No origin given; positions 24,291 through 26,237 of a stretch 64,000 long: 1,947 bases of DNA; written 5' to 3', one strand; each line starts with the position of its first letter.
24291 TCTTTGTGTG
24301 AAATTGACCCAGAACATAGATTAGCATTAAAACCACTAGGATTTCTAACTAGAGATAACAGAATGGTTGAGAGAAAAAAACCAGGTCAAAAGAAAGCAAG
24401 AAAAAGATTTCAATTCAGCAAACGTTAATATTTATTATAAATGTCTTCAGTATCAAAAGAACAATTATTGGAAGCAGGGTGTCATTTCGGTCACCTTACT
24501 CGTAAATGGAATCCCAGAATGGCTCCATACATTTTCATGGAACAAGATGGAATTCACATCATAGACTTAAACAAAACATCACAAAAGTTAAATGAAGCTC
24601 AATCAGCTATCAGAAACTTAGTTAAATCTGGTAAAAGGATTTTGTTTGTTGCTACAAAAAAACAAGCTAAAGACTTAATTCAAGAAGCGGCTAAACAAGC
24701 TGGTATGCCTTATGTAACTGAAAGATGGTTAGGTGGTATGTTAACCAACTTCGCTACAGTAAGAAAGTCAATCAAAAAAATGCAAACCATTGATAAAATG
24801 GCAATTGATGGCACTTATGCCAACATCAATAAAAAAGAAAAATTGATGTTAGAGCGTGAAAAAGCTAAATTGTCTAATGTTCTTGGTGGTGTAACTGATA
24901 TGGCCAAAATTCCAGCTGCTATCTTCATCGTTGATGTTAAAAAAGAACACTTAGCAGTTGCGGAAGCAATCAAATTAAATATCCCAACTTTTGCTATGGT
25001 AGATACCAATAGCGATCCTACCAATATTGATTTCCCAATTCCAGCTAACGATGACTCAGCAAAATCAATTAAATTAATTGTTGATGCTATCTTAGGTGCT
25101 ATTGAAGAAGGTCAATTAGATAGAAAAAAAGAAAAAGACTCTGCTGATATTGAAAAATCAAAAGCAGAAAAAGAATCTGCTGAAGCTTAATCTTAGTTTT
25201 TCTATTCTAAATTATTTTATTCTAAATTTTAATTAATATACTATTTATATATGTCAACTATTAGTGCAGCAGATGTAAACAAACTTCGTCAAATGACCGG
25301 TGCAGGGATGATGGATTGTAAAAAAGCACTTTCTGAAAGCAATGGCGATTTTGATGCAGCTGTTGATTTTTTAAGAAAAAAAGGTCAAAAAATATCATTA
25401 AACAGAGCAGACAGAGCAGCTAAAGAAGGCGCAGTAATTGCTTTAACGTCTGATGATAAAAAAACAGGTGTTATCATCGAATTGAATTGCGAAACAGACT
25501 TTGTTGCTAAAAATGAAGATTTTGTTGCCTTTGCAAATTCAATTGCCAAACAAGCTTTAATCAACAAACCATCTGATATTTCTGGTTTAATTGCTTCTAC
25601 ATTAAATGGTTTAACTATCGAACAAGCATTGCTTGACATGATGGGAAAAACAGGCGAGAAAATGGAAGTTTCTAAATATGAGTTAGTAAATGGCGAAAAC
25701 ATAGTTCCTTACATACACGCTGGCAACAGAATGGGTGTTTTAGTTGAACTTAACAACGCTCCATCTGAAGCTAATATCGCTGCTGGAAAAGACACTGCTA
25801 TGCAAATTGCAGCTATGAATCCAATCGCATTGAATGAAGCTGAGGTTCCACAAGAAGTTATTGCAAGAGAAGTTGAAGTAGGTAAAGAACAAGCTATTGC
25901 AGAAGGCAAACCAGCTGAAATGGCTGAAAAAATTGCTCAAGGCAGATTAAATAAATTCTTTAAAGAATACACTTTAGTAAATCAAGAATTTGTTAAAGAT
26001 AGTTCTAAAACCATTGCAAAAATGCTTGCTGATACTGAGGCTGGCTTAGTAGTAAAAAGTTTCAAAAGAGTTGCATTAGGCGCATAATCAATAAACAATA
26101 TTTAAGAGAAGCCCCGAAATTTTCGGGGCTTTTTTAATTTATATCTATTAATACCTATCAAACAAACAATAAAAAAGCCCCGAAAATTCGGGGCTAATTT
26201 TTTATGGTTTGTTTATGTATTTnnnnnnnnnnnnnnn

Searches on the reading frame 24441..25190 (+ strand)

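Call 97: search_protein_families(library=ncbifam, proteins=[window:24441-25190:+], max_evalue=0.00001)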
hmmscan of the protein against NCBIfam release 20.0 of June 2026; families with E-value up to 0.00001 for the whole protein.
window:24441-25190:+ (249 aa): 4 families
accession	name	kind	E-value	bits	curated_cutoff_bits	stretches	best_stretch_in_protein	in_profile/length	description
TIGR01011.1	rpsB_bact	equivalog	3.6e-94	314.2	76.3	1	4-225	2-223/225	30S ribosomal protein S2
NF008966.0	PRK12311.1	equivalog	1e-76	258.2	526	1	4-242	6-242/334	30S ribosomal protein S2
NF051451.1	30S_S2_sunset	exception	1.1e-75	255.2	710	1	1-244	1-244/382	30S ribosomal protein S2, sunset domain variant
TIGR01012.1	uS2_euk_arch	equivalog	1.8e-22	79.8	211.5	2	4-105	4-102/196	30S ribosomal protein S2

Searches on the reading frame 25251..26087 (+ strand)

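Call 97: search_protein_families(library=ncbifam, proteins=[window:25251-26087:+], max_evalue=0.00001)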
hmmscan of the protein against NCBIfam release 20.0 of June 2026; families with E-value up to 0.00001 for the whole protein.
window:25251-26087:+ (278 aa): 1 family
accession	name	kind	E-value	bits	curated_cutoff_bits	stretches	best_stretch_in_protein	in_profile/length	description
TIGR00116.1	tsf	equivalog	1.3e-76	257.6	104.05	1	1-277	1-273/293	translation elongation factor Ts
